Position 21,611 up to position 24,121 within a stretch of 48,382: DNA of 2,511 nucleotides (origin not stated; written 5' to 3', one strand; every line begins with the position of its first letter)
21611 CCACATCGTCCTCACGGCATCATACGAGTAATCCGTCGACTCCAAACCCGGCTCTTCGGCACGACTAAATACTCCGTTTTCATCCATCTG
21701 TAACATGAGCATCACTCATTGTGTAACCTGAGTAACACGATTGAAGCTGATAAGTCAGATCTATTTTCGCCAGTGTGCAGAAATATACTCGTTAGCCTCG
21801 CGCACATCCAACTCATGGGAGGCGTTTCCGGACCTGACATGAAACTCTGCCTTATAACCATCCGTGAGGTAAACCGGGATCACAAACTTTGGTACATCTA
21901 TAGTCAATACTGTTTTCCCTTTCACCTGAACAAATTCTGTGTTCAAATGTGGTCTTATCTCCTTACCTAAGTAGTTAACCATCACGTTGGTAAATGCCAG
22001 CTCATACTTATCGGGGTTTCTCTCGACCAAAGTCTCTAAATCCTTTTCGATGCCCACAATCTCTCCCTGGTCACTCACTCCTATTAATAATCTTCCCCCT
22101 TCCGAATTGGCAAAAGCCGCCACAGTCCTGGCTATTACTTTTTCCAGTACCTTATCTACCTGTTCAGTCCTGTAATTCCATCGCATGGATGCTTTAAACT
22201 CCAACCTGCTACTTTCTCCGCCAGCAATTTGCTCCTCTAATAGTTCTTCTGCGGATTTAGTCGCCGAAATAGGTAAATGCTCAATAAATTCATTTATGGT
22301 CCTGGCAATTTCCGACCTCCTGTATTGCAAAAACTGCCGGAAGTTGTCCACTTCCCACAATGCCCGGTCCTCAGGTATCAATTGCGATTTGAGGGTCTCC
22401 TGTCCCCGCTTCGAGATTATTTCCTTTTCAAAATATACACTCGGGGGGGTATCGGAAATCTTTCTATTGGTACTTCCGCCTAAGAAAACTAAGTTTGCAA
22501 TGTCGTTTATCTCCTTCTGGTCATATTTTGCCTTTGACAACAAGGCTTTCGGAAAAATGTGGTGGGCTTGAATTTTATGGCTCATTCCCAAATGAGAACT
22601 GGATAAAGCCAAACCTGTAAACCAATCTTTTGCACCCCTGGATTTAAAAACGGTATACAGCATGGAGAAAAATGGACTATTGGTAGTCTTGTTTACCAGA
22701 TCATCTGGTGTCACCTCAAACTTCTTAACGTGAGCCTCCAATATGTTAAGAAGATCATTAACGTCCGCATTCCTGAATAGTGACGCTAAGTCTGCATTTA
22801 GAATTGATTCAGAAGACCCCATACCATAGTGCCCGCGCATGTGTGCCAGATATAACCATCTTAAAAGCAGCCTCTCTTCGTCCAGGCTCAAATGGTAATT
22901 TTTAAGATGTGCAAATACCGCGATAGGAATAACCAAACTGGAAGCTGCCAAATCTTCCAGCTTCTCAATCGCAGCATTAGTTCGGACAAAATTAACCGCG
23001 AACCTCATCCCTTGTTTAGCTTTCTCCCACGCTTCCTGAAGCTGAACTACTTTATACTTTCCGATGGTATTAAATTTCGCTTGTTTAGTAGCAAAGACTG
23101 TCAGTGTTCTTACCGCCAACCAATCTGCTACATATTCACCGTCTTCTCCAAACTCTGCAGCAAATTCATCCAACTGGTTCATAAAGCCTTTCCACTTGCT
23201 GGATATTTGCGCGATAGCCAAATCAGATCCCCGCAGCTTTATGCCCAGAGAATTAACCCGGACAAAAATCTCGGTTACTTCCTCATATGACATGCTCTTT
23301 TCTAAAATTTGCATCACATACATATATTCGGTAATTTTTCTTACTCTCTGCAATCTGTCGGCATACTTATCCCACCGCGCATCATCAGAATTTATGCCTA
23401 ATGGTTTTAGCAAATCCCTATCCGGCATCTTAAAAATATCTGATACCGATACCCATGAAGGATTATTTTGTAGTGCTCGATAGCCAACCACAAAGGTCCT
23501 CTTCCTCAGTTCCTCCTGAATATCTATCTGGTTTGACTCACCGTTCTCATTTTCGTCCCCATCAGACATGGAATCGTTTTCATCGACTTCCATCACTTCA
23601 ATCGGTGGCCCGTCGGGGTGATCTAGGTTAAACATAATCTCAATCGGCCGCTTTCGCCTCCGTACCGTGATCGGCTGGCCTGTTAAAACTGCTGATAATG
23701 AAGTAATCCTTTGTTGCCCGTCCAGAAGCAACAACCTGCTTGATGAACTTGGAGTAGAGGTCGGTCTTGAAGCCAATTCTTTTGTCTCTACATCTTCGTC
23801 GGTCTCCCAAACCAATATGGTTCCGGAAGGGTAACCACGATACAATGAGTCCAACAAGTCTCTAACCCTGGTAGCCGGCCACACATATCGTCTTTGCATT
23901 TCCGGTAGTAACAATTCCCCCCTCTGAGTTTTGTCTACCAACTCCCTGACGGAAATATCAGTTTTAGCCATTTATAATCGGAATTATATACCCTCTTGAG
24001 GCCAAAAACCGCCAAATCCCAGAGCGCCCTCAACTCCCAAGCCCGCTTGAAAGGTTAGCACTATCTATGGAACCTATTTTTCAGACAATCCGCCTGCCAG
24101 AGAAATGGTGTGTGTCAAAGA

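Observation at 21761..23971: Single-gene DUF262 (GmrSD-type) + His-Me nuclease + Schlafen/AlbA_2 fusion: candidate stand-alone defence nuclease with an unusual third module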

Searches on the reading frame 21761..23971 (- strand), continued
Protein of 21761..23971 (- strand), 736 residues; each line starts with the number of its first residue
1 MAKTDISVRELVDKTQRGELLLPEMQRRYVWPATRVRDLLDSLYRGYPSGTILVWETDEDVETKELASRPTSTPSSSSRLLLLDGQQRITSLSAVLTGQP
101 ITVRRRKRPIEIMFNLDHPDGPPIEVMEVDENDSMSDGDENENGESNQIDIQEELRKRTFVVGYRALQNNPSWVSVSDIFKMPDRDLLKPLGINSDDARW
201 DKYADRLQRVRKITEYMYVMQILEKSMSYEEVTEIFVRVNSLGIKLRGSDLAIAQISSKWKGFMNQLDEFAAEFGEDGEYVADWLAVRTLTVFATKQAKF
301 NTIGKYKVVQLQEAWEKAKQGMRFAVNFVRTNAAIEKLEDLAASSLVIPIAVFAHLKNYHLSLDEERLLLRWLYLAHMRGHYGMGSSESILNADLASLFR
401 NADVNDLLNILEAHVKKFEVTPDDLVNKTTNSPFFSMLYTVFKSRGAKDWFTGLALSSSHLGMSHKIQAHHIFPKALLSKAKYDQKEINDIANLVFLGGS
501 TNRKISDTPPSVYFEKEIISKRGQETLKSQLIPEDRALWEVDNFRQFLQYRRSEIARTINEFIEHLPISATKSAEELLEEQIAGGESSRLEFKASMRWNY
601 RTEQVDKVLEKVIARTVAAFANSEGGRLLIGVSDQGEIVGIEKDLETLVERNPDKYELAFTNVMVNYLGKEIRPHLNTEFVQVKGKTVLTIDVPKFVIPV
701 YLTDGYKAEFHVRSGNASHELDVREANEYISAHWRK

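Call 66: predict_structure(alignment_id=A4)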
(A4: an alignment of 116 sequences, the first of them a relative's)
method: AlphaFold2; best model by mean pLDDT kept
length: 736 residues; sequences in the alignment: 116
mean_pLDDT: 86.0   pTM: 0.66
mean pLDDT of the five models: 86.0, 85.5, 78.7, 78.3, 77.0
residues with pLDDT >= 90: 366; 70-90: 286; 50-70: 61; < 50: 23
segments of 3 or more residues with pLDDT < 50: 128-147
pLDDT, mean of each block of 10 residues (from residue 1): 86 88 77 78 82 85 74 79 82 82 65 86 57 38 46 78 74 88 88 83 91 90 88 83 67 89 91 87 89 93 90 97 95 87 93 96 92 94 77 94 92 91 94 91 87 73 68 92 92 87 80 91 89 95 97 97 77 72 91 97 96 98 96 96 93 94 97 95 95 95 94 94 95 77
secondary structure, 60 per line:
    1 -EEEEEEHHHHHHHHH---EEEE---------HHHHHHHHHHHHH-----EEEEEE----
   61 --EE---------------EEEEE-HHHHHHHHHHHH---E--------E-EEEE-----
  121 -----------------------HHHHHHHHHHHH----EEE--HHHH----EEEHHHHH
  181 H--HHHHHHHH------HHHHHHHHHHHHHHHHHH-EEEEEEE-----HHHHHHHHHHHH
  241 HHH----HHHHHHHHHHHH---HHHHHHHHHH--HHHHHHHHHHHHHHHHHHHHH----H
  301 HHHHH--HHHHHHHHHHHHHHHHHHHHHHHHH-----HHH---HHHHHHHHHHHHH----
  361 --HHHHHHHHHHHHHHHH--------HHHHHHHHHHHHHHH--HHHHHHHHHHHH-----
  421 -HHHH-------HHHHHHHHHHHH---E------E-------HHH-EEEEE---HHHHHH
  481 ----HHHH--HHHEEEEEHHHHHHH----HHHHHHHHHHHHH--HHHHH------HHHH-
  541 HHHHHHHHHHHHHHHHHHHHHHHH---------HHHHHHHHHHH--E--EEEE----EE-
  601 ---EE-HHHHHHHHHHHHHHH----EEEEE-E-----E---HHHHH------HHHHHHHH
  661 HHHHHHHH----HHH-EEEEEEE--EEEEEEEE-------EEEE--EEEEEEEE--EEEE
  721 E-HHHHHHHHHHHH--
elements in order (helices of 4 or more, strands of 3 or more residues): E2-7 H8-16 E20-23 H33-45 E51-56 E80-84 H86-97 E112-115 H144-155 E160-162 H165-168 E173-175 H176-181 H184-191 H198-215 E217-223 H229-243 H248-259 H263-272 H275-295 H300-305 H308-332 H344-356 H363-378 H387-401 H404-415 H422-425 H433-444 E467-471 H475-480 H485-488 E494-498 H499-505 H510-522 H525-529 H536-539 H541-564 H574-584 E590-593 H607-621 E626-630 H642-646 H653-668 E677-683 E686-693 E701-704 E707-714 E717-721 H723-734

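Call 68: search_protein_representatives(alignment_id=A3)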
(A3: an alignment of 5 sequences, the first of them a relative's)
Query: 5 sequences, 736 profile positions. Proteins with E-value up to 0.001 (for the whole library): 18359; up to 1e-10: 9304; up to 1e-30: 1672. The best 150 are listed.
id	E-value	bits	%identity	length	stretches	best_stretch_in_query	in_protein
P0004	0.0e+00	1457.4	-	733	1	1-734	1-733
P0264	1.4e-275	932.7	-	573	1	1-566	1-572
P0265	1.6e-240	816.7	-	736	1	1-735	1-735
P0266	1.2e-223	760.9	-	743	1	3-584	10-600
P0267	6.7e-207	705.6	-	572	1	1-564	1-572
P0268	1.8e-202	690.9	-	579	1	1-566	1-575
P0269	3.9e-201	686.5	-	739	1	1-734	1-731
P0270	4.8e-197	673.0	-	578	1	2-565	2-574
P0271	4.6e-196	669.7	-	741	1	8-734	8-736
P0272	7.5e-194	662.4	-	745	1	4-735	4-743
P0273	3.4e-185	633.8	-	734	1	2-735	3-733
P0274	1.3e-179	615.3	-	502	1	16-509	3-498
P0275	1.8e-173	595.1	-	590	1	1-586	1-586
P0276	1.3e-171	588.9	-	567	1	5-569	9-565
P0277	7.0e-170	583.2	-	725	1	2-573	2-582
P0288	3.2e-151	521.5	-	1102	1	8-734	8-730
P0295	3.7e-139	481.6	-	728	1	19-573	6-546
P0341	1.0e-102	361.1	-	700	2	159-582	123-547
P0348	4.3e-100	352.5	-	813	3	165-567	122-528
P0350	1.1e-99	351.2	-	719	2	150-571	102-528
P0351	9.7e-99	348.0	-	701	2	160-567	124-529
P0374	1.1e-84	301.6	-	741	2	170-563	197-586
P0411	7.7e-75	269.0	-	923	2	162-568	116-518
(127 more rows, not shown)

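Call 69: fold_search(model_id=the predicted structure, library=pdb)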
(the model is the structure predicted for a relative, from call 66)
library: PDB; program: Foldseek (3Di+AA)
matches with E <= 10: 93; with E <= 0.001: 9
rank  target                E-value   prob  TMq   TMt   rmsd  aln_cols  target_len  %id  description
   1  7p9k_A                7.0e-15  1.00  0.32  0.39  15.4       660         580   18  BrxU, GmrSD-family Type IV restriction enzyme (released 2021-12-08)
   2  7p9m_B                2.2e-14  1.00  0.30  0.38  15.3       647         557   18  BrxU, GmrSD-family Type IV restriction enzyme (released 2021-12-08)
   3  3lmm_A                7.5e-05  1.00  0.16  0.23   3.8       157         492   21  Crystal Structure of the DIP2311 protein from Corynebacterium diphtheriae, Northeast Structural Genomics Consortium Ta (released 2010-02-16)
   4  3lmm_D                7.8e-05  1.00  0.16  0.20   3.9       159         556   22  Crystal Structure of the DIP2311 protein from Corynebacterium diphtheriae, Northeast Structural Genomics Consortium Ta (released 2010-02-16)
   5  7ksp_B                8.9e-05  1.00  0.16  0.50   4.2       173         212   17  Crystal structure of hSAMD9_DBD with DNA (released 2022-01-05)
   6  3lmm_B                1.2e-04  1.00  0.16  0.21   3.8       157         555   21  Crystal Structure of the DIP2311 protein from Corynebacterium diphtheriae, Northeast Structural Genomics Consortium Ta (released 2010-02-16)
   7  3lmm_C                2.5e-04  1.00  0.16  0.23   3.7       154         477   21  Crystal Structure of the DIP2311 protein from Corynebacterium diphtheriae, Northeast Structural Genomics Consortium Ta (released 2010-02-16)
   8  9o0d_C                5.2e-04  1.00  0.16  0.47   4.4       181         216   16  crystal structure of rSAMD9 tRNase domain (released 2025-07-02)
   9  9o0d_A                7.2e-04  1.00  0.16  0.48   4.0       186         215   16  crystal structure of rSAMD9 tRNase domain (released 2025-07-02)
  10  9nyy_B                1.2e-03  1.00  0.13  0.11   9.4       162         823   24  Nucleic acid bound human SLFN14, State 1 (released 2025-07-09)
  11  9uie_B                1.5e-03  1.00  0.14  0.12   9.1       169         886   21  Electronic microscopy structure of human schlafen14-E211A dimer in complex with dsRNA (released 2025-08-06)
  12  9nyy_A                1.7e-03  1.00  0.14  0.12   9.1       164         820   22  Nucleic acid bound human SLFN14, State 1 (released 2025-07-09)
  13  6rr9                  1.8e-03  1.00  0.13  0.28   9.4       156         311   23  DNA/RNA binding protein (released 2020-07-08)
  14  7zep_A                2.0e-03  1.00  0.13  0.12   9.7       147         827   21  Human SLFN11 E209A dimer (released 2022-09-28)
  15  7fex                  2.2e-03  1.00  0.13  0.27   9.7       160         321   18  Crystal structure of Sus scrofa Schlafen11 N-terminal domain (2.69 A) (released 2023-06-07)
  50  3lqi_A                4.8e+00  0.06  0.07  0.21  14.4       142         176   11  Crystal structure of MLL1 PHD3-Bromo complexed with H3(1-9)K4me2 peptide (released 2010-07-07)
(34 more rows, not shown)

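Call 72: search_protein_families(library=pfam, alignment_id=A5, max_evalue=0.001)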
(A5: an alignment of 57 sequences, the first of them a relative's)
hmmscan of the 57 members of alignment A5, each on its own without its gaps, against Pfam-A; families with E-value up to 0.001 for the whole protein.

A. member 1, P0001 (736 aa): 3 families
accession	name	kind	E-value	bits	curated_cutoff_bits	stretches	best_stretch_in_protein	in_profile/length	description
PF03235.19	GmrSD_N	-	8.3e-29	101.6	33.2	1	9-252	2-194/199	GmrSD restriction endonuclease, N-terminal domain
PF04326.19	SLFN_AlbA_2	-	4.2e-20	72.9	25.3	1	586-721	1-117/118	Schlafen, AlbA_2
PF07510.16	GmrSD_C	-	0.00015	22.1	23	1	464-511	46-100/138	GmrSD restriction endonucleases, C-terminal domain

B. families by the number of members that match (of 57 scanned): 4 families
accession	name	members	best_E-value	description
PF03235.19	GmrSD_N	56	1.3e-34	GmrSD restriction endonuclease, N-terminal domain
PF04326.19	SLFN_AlbA_2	40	1.9e-23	Schlafen, AlbA_2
PF07510.16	GmrSD_C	9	3e-07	GmrSD restriction endonucleases, C-terminal domain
PF18731.6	HEPN_Swt1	2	5.3e-10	Swt1-like HEPN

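Call 77: get_annotated_region(hit=H17, flank=6000)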
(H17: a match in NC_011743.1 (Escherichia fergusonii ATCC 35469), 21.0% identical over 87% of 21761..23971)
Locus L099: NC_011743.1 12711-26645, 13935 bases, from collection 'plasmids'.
description: Escherichia fergusonii ATCC 35469 plasmid pEFER, complete sequence
organism: Escherichia fergusonii ATCC 35469 (NCBI taxid 585054)
taxonomy: Bacteria; Pseudomonadota; Gammaproteobacteria; Enterobacterales; Enterobacteriaceae; Escherichia; Escherichia fergusonii; Escherichia fergusonii ATCC 35469
host: -; source: -; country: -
typing (MOB-suite, as given by PLSDB): non-mobilizable; replicon IncR
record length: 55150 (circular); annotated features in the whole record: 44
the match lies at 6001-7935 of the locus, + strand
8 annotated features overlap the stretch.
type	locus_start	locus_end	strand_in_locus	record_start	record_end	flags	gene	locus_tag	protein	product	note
CDS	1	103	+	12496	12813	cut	-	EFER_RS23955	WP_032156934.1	hypothetical protein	-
CDS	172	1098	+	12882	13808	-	-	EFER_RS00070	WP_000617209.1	WYL domain-containing protein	-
CDS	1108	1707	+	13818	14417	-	-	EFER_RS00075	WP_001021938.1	DUF1819 family protein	-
CDS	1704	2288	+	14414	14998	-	-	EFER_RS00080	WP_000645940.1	DUF1788 domain-containing protein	-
CDS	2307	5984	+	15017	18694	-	brxC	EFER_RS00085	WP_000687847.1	BREX system P-loop protein BrxC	-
CDS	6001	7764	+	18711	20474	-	-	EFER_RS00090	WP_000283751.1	DUF262 domain-containing protein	-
CDS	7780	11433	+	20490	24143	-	pglX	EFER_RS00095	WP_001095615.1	BREX-1 system adenine-specific DNA-methyltransferase PglX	GO:0006306 - DNA methylation [Evidence IEA]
CDS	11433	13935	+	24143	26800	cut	pglZ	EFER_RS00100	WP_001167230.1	BREX-1 system phosphatase PglZ type A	-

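Call 80: search_protein_families(library=pfam, proteins=[P0266, P0277, P0295, P0341, P0350, P0351, P0348, P0374, P0411, P0288], max_evalue=0.01)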
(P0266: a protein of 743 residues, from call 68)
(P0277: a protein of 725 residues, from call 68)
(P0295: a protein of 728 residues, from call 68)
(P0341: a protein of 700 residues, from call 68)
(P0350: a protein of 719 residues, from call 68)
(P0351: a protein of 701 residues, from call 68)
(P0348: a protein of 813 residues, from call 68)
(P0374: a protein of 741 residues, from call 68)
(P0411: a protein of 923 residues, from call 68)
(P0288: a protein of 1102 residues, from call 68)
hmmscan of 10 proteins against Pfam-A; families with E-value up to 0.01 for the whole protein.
P0266 (743 aa): 2 families
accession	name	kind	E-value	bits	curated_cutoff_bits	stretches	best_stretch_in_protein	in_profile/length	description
PF03235.19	GmrSD_N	-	3.8e-28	99.4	33.2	1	23-270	9-197/199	GmrSD restriction endonuclease, N-terminal domain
PF18731.6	HEPN_Swt1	-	5.3e-10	40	27.5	1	607-735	3-114/115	Swt1-like HEPN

P0277 (725 aa): 1 family
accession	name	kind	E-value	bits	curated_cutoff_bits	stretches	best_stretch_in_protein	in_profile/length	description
PF03235.19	GmrSD_N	-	4.2e-27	96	33.2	1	8-266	1-198/199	GmrSD restriction endonuclease, N-terminal domain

P0295 (728 aa): 2 families
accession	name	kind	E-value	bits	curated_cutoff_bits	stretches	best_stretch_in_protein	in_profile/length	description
PF03235.19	GmrSD_N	-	8.3e-28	98.3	33.2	1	6-223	11-197/199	GmrSD restriction endonuclease, N-terminal domain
PF07510.16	GmrSD_C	-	1.7e-06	28.4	23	1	387-488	7-100/138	GmrSD restriction endonucleases, C-terminal domain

P0341 (700 aa): 3 families
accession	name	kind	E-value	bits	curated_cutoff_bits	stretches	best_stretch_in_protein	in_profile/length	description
PF03235.19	GmrSD_N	-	2.5e-30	106.5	33.2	1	9-218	1-198/199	GmrSD restriction endonuclease, N-terminal domain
PF18731.6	HEPN_Swt1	-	0.00013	22.6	27.5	1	547-661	3-97/115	Swt1-like HEPN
PF07510.16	GmrSD_C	-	0.00045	20.6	23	1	393-516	13-134/138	GmrSD restriction endonucleases, C-terminal domain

P0350 (719 aa): 1 family
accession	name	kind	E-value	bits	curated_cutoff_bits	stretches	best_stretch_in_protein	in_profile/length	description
PF03235.19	GmrSD_N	-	2.6e-29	103.2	33.2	1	13-214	3-198/199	GmrSD restriction endonuclease, N-terminal domain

P0351 (701 aa): 2 families
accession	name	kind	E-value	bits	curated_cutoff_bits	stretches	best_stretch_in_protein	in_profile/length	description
PF03235.19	GmrSD_N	-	1.4e-28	100.8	33.2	1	9-220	1-198/199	GmrSD restriction endonuclease, N-terminal domain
PF07510.16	GmrSD_C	-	0.00018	21.9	23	1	398-476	18-98/138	GmrSD restriction endonucleases, C-terminal domain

P0348 (813 aa): 2 families
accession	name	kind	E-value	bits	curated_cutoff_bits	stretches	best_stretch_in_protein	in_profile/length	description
PF03235.19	GmrSD_N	-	1.5e-29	104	33.2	1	5-216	1-198/199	GmrSD restriction endonuclease, N-terminal domain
PF04326.19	SLFN_AlbA_2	-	4.4e-17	63.1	25.3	1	666-798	1-117/118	Schlafen, AlbA_2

P0374 (741 aa): 1 family
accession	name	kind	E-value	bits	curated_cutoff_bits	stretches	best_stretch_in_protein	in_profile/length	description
PF03235.19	GmrSD_N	-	1.9e-29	103.7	33.2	1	72-282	2-197/199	GmrSD restriction endonuclease, N-terminal domain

P0411 (923 aa): 1 family
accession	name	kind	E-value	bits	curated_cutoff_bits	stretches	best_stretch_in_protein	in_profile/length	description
PF03235.19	GmrSD_N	-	1.7e-25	90.8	33.2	1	5-208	3-197/199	GmrSD restriction endonuclease, N-terminal domain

P0288 (1102 aa): 2 families
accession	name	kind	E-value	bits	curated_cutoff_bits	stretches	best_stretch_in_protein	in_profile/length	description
PF03235.19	GmrSD_N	-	2.9e-28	99.8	33.2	1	11-250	4-197/199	GmrSD restriction endonuclease, N-terminal domain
PF04326.19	SLFN_AlbA_2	-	3.1e-14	54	25.3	1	582-718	1-118/118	Schlafen, AlbA_2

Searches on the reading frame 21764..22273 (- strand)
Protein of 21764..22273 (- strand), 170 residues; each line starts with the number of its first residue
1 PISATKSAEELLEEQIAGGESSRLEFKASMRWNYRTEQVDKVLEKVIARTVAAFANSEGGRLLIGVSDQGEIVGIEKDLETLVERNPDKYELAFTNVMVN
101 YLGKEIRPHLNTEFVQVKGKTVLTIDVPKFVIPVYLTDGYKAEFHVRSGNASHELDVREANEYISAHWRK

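Call 22: find_homologous_proteins(query=window:21764-22273:-, max_evalue=0.001)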
Query seq(170 aa) (170 aa): 23 proteins with E <= 0.001 among 115 candidates.
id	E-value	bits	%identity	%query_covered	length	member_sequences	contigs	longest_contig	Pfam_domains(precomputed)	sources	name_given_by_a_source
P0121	6.3e-37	145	46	93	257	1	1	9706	PF04326.20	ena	-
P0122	8.3e-37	144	45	98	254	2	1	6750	PF04326.20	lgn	-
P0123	1.2e-36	144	46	91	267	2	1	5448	PF04326.20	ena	-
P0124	2.0e-35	140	46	90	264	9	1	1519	PF04326.20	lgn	-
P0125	1.6e-32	130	41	92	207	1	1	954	PF04326.20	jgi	jgi:predicted HTH transcriptional regulator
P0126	2.0e-29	120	43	92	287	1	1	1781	PF04326.20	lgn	-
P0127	2.7e-28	117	42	92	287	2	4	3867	PF04326.20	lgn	-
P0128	3.2e-26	110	45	89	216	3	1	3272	PF04326.20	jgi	jgi:predicted HTH transcriptional regulator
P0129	5.9e-25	106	41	85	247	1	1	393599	PF04326.20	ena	-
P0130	1.0e-24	105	40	91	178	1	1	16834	PF04326.20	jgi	-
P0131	1.1e-23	102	41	97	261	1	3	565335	PF04326.20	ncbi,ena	-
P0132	6.6e-22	96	41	89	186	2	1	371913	PF04326.20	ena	-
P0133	2.2e-20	91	41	91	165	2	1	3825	PF04326.20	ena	-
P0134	4.5e-14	70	39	71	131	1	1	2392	PF04326.20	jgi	jgi:predicted HTH transcriptional regulator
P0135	1.6e-10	59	43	46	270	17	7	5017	PF04326.20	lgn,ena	-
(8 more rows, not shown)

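Call 27: find_encoding_contigs(protein=P0121, flank=6000, max_places=3)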
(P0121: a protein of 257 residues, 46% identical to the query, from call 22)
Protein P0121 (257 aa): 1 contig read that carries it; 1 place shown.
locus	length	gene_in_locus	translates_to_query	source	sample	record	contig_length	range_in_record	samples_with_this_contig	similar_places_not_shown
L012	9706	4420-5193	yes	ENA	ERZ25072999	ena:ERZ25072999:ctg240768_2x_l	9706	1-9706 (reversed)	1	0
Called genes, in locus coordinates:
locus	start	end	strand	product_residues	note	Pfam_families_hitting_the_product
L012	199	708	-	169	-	-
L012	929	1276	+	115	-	PF06108:DUF952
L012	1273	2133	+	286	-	PF01180:DHO_dh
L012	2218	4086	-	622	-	PF01554:MatE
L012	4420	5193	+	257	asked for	PF04326:SLFN_AlbA_2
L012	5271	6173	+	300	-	PF00850:Hist_deacetyl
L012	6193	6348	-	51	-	PF20061:DUF6460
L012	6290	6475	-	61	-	-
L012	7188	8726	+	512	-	PF00270:DEAD, PF19306:WHD_Lhr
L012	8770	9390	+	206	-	PF08494:DEAD_assoc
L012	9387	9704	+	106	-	?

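Call 34: search_protein_families(library=pfam, proteins=[P0121], max_evalue=0.01)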
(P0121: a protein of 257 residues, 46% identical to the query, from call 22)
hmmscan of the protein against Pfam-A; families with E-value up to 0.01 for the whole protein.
P0121 (257 aa): 1 family
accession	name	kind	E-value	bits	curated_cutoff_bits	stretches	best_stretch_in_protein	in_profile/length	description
PF04326.19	SLFN_AlbA_2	-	4.8e-19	69.5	25.3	1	106-241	1-117/118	Schlafen, AlbA_2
